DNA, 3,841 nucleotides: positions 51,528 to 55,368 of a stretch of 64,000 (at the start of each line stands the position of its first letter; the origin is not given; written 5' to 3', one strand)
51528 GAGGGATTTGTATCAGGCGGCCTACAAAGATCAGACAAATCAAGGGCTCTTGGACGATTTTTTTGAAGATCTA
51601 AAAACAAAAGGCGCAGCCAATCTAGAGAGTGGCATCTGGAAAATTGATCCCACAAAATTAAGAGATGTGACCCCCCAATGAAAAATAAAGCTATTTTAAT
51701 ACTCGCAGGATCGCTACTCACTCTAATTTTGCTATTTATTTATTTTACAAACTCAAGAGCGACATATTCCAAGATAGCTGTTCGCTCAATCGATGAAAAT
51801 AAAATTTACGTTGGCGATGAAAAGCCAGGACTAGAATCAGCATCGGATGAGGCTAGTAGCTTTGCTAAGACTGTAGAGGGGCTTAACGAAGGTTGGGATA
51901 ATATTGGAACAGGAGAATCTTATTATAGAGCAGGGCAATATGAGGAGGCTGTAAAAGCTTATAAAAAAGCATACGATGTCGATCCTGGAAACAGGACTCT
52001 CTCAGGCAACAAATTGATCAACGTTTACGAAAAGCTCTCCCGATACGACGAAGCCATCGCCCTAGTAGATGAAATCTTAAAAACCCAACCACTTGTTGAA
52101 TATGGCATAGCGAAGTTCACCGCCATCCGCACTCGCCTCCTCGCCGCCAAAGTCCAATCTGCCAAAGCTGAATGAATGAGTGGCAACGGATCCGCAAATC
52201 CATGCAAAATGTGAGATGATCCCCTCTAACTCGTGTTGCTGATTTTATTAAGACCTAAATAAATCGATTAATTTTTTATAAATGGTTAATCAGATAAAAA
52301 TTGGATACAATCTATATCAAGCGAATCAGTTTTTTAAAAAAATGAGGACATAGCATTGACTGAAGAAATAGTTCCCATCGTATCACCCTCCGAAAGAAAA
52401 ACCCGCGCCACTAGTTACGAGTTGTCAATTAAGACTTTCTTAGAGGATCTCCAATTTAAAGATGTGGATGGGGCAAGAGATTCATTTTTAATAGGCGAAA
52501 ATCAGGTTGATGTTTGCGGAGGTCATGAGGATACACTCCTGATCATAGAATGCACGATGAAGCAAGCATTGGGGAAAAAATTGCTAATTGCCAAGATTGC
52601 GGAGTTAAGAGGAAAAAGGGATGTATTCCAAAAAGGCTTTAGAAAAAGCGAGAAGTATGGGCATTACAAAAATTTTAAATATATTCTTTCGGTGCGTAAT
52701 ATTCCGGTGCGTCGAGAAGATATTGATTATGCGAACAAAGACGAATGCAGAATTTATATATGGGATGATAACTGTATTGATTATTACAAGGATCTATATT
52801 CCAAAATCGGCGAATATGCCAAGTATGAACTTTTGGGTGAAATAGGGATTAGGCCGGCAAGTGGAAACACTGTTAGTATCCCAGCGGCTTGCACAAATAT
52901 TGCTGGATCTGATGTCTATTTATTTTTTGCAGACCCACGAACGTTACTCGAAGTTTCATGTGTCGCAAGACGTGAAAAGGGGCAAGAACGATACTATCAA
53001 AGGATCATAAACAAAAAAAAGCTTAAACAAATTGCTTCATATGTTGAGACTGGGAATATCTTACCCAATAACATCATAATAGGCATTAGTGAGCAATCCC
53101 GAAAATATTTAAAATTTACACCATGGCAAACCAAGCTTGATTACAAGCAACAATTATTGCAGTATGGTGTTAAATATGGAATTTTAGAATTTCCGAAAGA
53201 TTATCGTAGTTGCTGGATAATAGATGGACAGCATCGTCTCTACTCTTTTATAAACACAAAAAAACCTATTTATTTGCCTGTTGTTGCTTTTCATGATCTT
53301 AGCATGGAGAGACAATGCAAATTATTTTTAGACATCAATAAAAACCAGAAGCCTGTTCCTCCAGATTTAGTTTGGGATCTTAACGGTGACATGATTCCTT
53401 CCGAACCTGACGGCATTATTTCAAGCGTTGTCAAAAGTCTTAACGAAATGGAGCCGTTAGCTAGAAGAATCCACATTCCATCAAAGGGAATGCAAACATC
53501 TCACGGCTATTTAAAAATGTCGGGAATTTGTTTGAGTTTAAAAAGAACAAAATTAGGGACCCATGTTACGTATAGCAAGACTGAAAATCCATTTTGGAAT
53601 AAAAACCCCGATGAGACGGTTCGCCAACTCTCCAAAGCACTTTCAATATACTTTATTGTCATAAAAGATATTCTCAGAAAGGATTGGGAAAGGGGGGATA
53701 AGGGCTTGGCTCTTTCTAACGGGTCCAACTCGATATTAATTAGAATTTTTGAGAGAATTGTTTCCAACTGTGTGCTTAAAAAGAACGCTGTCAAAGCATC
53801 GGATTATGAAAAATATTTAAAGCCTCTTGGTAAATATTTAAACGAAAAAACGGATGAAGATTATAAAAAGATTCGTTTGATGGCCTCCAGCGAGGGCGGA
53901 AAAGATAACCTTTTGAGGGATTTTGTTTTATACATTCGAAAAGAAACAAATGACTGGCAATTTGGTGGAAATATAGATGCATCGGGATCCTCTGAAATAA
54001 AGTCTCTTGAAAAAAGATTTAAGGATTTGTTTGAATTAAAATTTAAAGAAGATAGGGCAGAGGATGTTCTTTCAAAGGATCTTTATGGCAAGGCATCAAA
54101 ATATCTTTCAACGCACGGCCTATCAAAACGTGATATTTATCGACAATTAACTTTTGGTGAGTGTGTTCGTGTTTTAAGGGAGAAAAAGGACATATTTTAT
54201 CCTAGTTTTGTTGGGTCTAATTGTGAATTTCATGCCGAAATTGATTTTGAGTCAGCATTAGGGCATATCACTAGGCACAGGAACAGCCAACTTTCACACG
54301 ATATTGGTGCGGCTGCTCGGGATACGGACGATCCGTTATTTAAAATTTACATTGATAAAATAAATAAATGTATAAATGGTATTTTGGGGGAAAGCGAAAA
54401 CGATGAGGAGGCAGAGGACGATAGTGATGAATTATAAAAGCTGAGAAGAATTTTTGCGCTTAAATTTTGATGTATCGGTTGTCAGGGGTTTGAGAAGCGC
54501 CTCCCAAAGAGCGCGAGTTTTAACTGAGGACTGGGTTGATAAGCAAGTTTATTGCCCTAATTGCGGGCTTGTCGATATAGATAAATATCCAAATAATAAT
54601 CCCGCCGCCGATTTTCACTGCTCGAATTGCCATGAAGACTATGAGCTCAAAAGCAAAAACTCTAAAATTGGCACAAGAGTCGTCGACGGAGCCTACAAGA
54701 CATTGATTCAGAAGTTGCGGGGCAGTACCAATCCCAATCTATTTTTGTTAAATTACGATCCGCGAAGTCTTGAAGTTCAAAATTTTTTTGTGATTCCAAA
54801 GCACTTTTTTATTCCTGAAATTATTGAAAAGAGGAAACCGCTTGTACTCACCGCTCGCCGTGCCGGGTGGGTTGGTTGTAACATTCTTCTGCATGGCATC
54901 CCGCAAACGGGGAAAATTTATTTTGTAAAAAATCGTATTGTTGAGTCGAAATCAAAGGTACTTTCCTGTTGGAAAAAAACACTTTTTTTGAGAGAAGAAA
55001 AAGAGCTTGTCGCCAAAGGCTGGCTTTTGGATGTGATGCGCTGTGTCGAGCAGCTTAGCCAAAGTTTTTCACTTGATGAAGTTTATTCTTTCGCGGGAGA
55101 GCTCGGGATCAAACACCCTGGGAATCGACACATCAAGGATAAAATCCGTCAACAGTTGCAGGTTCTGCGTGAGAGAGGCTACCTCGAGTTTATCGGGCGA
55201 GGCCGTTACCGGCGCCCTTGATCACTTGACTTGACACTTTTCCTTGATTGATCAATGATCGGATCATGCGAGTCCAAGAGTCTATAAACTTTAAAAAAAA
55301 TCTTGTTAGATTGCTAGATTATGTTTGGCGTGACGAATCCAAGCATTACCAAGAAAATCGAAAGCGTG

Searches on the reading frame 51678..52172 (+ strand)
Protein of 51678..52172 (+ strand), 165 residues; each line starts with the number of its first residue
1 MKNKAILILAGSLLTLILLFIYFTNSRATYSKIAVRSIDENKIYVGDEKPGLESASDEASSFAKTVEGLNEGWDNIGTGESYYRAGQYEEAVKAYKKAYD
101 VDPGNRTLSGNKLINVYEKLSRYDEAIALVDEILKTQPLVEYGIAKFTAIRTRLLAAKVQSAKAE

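Call 59: search_protein_families(library=pfam, proteins=[window:51678-52172:+], max_evalue=0.001)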
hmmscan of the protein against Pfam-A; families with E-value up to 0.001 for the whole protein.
window:51678-52172:+ (165 aa): 14 families
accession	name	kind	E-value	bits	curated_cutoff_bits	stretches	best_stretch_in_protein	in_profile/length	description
PF07719.23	TPR_2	-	9.4e-11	41.4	27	1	79-105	8-34/34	Tetratricopeptide repeat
PF00515.34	TPR_1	-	1.9e-10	40.6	27.8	1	79-105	8-34/34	Tetratricopeptide repeat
PF14559.12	TPR_19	-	7.9e-09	36.2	25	1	84-138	3-56/68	Tetratricopeptide repeat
PF13428.12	TPR_14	-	1.7e-08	34.7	23.5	0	79-107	8-36/44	Tetratricopeptide repeat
PF13424.12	TPR_12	-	8.6e-08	32.7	30.1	0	73-101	46-74/77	Tetratricopeptide repeat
PF13181.12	TPR_8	-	4.4e-07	30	25.7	1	79-104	8-33/34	Tetratricopeptide repeat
PF13432.12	TPR_16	-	6.1e-07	30.2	32.7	1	79-138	4-62/65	Tetratricopeptide repeat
PF13414.12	TPR_11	-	8.7e-07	29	26.8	1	79-103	1-25/42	TPR repeat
PF13176.12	TPR_7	-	7.1e-06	26.2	27.9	0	79-105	6-34/36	Tetratricopeptide repeat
PF25063.1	ARM_TT21_C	-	1.6e-05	25.3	35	1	80-138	137-195/209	Tetratricopeptide repeat protein 21 C-terminal ARM domain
PF12895.13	ANAPC3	-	4.2e-05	24.2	27.2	1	79-132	30-81/82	Anaphase-promoting complex, cyclosome, subunit 3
PF13174.12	TPR_6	-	8.9e-05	23.3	26.3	0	78-102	6-30/33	Tetratricopeptide repeat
PF01535.26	PPR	-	9.8e-05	22.8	25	0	111-134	4-27/31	PPR repeat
PF14853.12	Fis1_TPR_C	-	0.0007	20.2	25.3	0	82-106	11-35/53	Fis1 C-terminal tetratricopeptide repeat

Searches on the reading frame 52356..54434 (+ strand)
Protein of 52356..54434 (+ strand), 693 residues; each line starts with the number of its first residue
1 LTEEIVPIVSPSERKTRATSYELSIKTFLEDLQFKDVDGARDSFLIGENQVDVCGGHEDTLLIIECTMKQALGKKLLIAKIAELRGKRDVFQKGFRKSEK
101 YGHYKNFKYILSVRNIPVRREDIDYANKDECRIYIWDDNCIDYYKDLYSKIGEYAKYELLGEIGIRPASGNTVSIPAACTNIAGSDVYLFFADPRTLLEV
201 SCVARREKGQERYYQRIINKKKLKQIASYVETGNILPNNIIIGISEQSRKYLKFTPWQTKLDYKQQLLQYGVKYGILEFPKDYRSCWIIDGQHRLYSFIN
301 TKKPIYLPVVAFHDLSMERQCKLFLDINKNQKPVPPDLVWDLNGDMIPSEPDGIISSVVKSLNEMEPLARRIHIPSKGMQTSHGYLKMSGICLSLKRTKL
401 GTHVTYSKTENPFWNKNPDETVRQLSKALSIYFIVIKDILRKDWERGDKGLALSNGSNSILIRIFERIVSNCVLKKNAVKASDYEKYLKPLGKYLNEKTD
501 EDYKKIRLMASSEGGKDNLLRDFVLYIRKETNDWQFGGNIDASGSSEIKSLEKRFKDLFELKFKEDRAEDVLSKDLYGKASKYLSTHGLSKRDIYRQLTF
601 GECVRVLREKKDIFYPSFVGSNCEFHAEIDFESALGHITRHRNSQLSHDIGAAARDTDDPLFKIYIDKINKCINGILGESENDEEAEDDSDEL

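Call 3: search_protein_families(library=pfam, proteins=[window:52356-54434:+], max_evalue=1)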
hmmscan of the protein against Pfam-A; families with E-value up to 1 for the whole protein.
window:52356-54434:+ (693 aa): 2 families
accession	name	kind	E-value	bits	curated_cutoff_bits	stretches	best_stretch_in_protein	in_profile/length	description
PF14072.11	DndB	-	9.2e-10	38.5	29.1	1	176-335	2-155/338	DNA-sulfur modification-associated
PF07553.16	Lipoprotein_Ltp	-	0.0019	18.7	23.2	1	578-601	8-33/48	Host cell surface-exposed lipoprotein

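Call 4: search_protein_families(library=ncbifam, proteins=[window:52356-54434:+], max_evalue=1)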
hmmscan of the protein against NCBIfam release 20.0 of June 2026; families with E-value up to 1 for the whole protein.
window:52356-54434:+ (693 aa): 4 families
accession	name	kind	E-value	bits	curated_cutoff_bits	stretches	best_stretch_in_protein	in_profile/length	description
TIGR03187.1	DGQHR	domain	2.5e-36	125.8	58.85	1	181-450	5-254/276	DGQHR domain-containing protein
NF041060.1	DpdB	equivalog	7e-19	67.9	300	1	184-472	13-297/352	DGQHR domain-containing protein DpdB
TIGR04172.1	DGQHR_dnd_1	hypoth_equivalog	5.4e-18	65.2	450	1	188-349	14-178/381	DNA phosphorothioation-associated DGQHR protein 1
TIGR03233.1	DNA_S_dndB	equivalog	0.0058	15.7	328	1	183-330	14-156/355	DNA sulfur modification protein DndB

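Call 7: search_protein_families(library=padloc, proteins=[window:52356-54434:+], max_evalue=1)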
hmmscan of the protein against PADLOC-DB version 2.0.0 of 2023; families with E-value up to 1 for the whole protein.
window:52356-54434:+ (693 aa): 2 families
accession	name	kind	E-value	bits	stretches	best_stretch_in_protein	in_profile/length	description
PDLC02811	DpdB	-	1.2e-20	71.7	1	183-476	16-306/370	DpdB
PDLC02658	DndB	-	0.0006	16.9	1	183-330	15-157/356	DndB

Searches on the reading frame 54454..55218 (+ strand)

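Call 3: search_protein_families(library=pfam, proteins=[window:54454-55218:+], max_evalue=1)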
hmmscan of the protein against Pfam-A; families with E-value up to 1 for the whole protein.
window:54454-55218:+ (255 aa): 13 families
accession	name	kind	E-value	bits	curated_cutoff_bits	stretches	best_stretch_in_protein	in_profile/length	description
PF06044.18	DpnI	-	7.6e-74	247.7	26.7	1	1-181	1-182/183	Dam-replacing family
PF17726.7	DpnI_C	-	3e-29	101.4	23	1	188-253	3-69/70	Dam-replacing HTH domain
PF25206.1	DUF7836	-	0.015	15.6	26.7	1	27-65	5-42/59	Domain of unknown function (DUF7836)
PF21817.3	CapR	-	0.064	13.9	24.2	1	42-69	21-49/67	CapR homology domain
PF05129.18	Zn_ribbon_Elf1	-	0.077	13.5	29.8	1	26-69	17-62/79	Transcription elongation factor Elf1 like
PF09723.15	Zn_ribbon_8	-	0.093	13.2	34.4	0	53-67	5-19/41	Zinc ribbon domain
PF07191.17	Zn_ribbon_6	-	0.097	13.1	25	1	28-69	26-62/67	Double zinc ribbon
PF13240.11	Zn_Ribbon_1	-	0.099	12.9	25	0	31-38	13-20/23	zinc-ribbon domain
PF12760.12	Zn_ribbon_IS1595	-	0.15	12.5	25.4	0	27-60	15-44/46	Transposase zinc-ribbon domain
PF13717.11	Zn_ribbon_4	-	0.32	11.4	30.3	0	54-67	3-16/36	zinc-ribbon domain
PF23546.1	Zn_ribbon_TOP3B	-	0.32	11.1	27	0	55-65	27-37/40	DNA topoisomerase 3-beta zinc ribbon domain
PF13248.11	Zn_ribbon_3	-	0.48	10.4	27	0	32-38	3-9/26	zinc-ribbon domain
PF07754.17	HVO_2753_ZBP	-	0.82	10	33.2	0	32-43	17-28/46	Small zinc finger protein HVO_2753-like, Zn-binding pocket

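Call 4: search_protein_families(library=ncbifam, proteins=[window:54454-55218:+], max_evalue=1)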
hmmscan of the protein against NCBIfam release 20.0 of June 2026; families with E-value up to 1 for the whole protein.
window:54454-55218:+ (255 aa): 6 families
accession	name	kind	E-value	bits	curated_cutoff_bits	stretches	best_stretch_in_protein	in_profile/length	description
NF041374.1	GDCCVxC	domain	0.0082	16.4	40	1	32-63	3-34/58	GDCCVxC domain-containing (seleno)protein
NF011482.0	PRK14892.1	equivalog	0.057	13.3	109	1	29-68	19-57/101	putative transcription elongation factor Elf1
TIGR04104.1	cxxc_20_cxxc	subfamily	0.063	13.6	45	0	53-74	25-45/93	TIGR04104 family putative zinc finger protein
TIGR02605.1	CxxC_CxxC_SSSS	subfamily_domain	0.19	11.8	31.3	0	53-71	5-23/52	FmdB family zinc ribbon protein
NF047912.1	ECs_2282_CxxC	subfamily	0.26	11.2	37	1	32-61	3-35/60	ECs_2282 family putative zinc-binding protein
NF011481.0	PRK14890.1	equivalog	0.5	10.4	61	0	31-59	27-56/61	putative Zn-ribbon RNA-binding protein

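Call 7: search_protein_families(library=padloc, proteins=[window:54454-55218:+], max_evalue=1)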
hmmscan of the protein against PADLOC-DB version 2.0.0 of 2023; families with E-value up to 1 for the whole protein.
window:54454-55218:+ (255 aa): 2 families
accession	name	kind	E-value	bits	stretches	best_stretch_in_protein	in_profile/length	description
PDLC03207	mREase_II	-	7.8e-106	351.1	1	1-254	1-254/256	Type II methyl-directed restriction enzyme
PDLC04447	PDC-M14A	-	0.0042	15.5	1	30-45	42-58/152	-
